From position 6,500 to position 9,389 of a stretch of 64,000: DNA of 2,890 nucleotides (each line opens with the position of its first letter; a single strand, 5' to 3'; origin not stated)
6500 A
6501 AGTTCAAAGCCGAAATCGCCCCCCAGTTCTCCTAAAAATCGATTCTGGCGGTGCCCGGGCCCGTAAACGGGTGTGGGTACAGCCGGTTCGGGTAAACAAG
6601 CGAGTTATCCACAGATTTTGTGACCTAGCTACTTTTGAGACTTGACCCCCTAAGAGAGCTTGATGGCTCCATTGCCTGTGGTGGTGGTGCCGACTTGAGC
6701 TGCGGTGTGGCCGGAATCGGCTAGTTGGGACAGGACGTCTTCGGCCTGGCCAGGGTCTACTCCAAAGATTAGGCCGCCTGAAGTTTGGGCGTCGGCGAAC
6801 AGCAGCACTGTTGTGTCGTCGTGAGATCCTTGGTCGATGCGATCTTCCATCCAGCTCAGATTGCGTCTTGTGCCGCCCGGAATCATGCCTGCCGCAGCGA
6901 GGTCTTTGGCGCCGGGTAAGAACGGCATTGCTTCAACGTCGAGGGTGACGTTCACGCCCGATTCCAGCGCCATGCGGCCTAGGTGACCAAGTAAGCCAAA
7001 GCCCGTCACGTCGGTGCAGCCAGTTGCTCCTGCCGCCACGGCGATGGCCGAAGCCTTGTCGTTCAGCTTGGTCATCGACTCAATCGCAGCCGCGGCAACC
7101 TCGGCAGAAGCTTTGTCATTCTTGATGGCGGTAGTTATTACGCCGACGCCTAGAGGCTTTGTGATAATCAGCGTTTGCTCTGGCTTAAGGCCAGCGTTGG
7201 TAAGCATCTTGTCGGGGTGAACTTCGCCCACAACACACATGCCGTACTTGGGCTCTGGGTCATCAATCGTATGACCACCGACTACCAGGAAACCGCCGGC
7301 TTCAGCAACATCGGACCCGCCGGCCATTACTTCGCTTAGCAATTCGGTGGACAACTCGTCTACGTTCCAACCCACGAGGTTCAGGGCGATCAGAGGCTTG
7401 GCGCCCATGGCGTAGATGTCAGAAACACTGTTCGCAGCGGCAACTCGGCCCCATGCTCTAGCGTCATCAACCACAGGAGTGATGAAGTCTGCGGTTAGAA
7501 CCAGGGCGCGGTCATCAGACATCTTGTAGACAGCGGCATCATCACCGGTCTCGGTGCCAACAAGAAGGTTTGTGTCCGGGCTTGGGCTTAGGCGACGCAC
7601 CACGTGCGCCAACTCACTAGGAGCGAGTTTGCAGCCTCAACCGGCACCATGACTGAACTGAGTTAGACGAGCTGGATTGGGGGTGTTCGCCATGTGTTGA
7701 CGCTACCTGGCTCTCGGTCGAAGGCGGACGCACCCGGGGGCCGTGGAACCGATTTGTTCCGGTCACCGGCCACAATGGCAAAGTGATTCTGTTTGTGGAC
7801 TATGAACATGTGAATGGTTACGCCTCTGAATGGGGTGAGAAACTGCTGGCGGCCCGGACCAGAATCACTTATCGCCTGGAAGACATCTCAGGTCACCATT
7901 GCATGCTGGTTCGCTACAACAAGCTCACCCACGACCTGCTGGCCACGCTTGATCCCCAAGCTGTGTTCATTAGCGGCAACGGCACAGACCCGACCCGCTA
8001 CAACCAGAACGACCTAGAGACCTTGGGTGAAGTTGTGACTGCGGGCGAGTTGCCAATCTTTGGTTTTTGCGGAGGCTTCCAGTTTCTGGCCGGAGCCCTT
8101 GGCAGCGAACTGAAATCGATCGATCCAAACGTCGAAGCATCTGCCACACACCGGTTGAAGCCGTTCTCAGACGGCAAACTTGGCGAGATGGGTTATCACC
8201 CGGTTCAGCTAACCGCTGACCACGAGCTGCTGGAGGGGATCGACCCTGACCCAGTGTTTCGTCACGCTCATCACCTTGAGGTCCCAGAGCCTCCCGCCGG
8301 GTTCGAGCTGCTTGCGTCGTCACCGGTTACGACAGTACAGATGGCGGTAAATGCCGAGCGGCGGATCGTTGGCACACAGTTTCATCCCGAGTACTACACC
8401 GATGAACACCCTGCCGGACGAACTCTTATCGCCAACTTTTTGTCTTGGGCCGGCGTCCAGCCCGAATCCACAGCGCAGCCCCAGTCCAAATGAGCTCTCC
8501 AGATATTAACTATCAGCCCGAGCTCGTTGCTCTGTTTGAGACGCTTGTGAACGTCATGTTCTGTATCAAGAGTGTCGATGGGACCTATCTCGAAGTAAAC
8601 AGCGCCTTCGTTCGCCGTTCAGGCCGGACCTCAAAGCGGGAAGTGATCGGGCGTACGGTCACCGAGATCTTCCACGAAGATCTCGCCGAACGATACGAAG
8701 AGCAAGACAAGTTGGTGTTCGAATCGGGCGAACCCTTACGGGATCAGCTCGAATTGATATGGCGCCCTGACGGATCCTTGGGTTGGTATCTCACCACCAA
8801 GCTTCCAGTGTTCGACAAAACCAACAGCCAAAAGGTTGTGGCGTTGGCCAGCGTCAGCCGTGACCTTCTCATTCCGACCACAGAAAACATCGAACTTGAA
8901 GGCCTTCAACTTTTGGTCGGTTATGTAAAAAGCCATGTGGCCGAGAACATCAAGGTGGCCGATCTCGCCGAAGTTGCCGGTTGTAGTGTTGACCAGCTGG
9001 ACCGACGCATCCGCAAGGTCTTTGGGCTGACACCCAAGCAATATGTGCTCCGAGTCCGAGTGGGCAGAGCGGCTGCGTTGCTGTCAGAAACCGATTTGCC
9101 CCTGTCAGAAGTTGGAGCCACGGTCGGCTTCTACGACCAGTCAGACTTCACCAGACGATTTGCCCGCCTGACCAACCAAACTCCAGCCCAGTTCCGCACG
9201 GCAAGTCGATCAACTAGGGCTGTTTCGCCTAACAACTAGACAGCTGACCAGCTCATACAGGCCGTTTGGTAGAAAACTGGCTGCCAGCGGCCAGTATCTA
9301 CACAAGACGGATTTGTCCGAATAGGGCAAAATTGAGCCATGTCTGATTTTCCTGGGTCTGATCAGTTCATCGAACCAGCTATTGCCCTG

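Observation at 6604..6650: A 47-bp dispersed element present four times, always sitting on an ORF boundary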

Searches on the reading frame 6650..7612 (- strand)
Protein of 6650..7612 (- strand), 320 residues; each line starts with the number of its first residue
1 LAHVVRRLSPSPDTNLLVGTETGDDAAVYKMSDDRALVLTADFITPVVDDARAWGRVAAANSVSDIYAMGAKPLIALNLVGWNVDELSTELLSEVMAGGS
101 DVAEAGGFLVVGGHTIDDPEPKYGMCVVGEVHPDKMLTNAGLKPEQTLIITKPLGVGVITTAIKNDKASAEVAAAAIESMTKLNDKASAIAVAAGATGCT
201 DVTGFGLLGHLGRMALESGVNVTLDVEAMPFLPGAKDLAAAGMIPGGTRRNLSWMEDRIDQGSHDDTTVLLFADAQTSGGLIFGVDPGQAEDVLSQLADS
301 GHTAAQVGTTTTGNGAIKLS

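Call 13: find_encoding_contigs(protein=window:6650-7612:-, flank=10000, max_places=10)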
Protein window:6650-7612:- (320 aa): no gene with exactly this product is on record in the collection.

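Call 15: search_protein_families(library=pfam, proteins=[window:6650-7612:-])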
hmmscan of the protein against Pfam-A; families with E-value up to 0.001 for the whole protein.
window:6650-7612:- (320 aa): 2 families
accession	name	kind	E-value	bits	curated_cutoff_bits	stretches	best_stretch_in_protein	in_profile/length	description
PF00586.29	AIRS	-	2e-25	89.8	24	1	23-131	1-112/112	AIR synthase related protein, N-terminal domain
PF02769.27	AIRS_C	-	1.1e-17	65.1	23.1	1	143-314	1-149/156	AIR synthase related protein, C-terminal domain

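Call 60: list_cluster_members(proteins=[window:6650-7603:-, window:6650-7600:-, window:6650-7522:-, window:6650-7474:-, window:8445-9239:+, window:60804-61220:-, window:61090-61488:-, window:12704-13657:+, window:24069-24461:+, window:47100-47915:-])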
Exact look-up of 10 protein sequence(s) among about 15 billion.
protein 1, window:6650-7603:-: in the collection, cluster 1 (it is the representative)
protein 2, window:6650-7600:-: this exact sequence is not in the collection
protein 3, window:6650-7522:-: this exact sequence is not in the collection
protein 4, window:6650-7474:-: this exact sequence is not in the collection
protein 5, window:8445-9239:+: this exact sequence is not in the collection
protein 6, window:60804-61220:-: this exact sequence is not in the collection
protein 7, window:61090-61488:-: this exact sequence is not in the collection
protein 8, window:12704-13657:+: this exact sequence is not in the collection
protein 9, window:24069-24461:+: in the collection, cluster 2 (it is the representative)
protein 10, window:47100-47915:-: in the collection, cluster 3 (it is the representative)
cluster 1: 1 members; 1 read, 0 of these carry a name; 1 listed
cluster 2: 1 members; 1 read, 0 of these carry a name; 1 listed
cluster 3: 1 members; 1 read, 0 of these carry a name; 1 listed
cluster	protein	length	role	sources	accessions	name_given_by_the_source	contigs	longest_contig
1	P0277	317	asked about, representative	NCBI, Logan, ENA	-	-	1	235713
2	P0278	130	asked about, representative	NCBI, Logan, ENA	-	-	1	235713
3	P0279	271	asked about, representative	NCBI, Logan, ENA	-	-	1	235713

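Call 71: search_protein_families(library=ncbifam, max_evalue=0.01, proteins=[window:6650-7603:-])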
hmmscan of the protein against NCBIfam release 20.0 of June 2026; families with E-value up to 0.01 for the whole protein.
window:6650-7603:- (317 aa): 15 families
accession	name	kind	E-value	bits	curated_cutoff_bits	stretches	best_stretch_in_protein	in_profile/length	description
TIGR00476.1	selD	equivalog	7e-101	337.5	125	1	8-286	33-310/311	selenide, water dikinase SelD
NF002098.0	PRK00943.1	equivalog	7.2e-94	314.5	299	1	9-310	38-337/347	selenide, water dikinase SelD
NF010705.0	PRK14105.1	equivalog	1.6e-41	142.3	291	1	19-237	46-279/345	selenide, water dikinase SelD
TIGR04369.1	fusion_not_SelD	hypoth_equivalog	4.8e-33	114.3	700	1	18-293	381-692/701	oxidoreductase/SelD-related fusion protein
TIGR01379.1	thiL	equivalog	8.8e-22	77.5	184.15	1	13-236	17-246/320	thiamine-phosphate kinase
NF004351.0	PRK05731.1-4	equivalog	3.1e-19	69.2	324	1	16-231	34-252/321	thiamine-phosphate kinase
TIGR04049.1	AIR_rel_sll0787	hypoth_equivalog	5.6e-17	61.8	321.3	1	17-231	40-246/318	sll0787 family AIR synthase-like protein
TIGR03267.1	methan_mark_2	hypoth_equivalog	3.5e-14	52.6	365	1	17-227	41-247/323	methanogenesis marker 2 protein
NF004353.0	PRK05731.2-2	equivalog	1.3e-11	44.2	301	1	17-233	16-232/311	thiamine-phosphate kinase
TIGR02124.1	hypE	equivalog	1e-07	31.3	251.6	1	18-233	31-250/332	hydrogenase expression/formation protein HypE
NF004350.0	PRK05731.1-1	equivalog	2.6e-06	26.6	441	1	15-228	23-241/325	thiamine-phosphate kinase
NF004354.0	PRK05731.2-3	equivalog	6.9e-06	25.6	204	1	55-152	53-148/273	thiamine-phosphate kinase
TIGR04050.1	MSMEG_0567_Cter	hypoth_equivalog_domain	1e-05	25.1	312.2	1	19-229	32-229/296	MSMEG_0567/sll0787 family protein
TIGR00878.1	purM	equivalog_domain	1.2e-05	24.6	236.35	1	56-147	82-177/332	phosphoribosylformylglycinamidine cyclo-ligase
TIGR01736.1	FGAM_synth_II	equivalog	0.00025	19.5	525.75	1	19-225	417-640/718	phosphoribosylformylglycinamidine synthase subunit PurL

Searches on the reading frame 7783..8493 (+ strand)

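Call 23: search_protein_families(library=pfam, max_evalue=0.00001, proteins=[window:7783-8493:+])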
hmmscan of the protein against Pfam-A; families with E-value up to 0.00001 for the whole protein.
window:7783-8493:+ (236 aa): 2 families
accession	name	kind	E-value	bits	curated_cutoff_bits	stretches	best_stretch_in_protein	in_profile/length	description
PF00117.34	GATase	-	7e-19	68.7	22.8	1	37-219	21-186/190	Glutamine amidotransferase class-I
PF07722.19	Peptidase_C26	-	9.3e-10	39.1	20.5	1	81-203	97-219/219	Peptidase C26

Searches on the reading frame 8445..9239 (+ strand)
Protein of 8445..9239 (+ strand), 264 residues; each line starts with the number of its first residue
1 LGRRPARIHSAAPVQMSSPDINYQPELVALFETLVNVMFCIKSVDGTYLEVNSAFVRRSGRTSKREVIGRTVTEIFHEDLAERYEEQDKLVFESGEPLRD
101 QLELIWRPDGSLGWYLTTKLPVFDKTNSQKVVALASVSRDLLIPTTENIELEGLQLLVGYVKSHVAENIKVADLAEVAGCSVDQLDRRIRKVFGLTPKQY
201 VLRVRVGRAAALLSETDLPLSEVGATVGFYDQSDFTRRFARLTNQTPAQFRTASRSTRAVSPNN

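Call 23: search_protein_families(library=pfam, max_evalue=0.00001, proteins=[window:8445-9239:+])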
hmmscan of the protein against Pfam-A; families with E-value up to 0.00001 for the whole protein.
window:8445-9239:+ (264 aa): 4 families
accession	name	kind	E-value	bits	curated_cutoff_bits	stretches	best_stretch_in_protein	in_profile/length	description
PF12833.13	HTH_18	-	4.9e-22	78.5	33.6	1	174-252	1-79/80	Helix-turn-helix domain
PF00165.29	HTH_AraC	-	1.4e-16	60.6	26.6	2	162-201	2-41/42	Bacterial regulatory helix-turn-helix proteins, AraC family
PF08448.16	PAS_4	-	4.1e-12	46.7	23.1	1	36-136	5-100/110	PAS fold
PF13426.13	PAS_9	-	2.6e-06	28.1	27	1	37-140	2-100/103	PAS domain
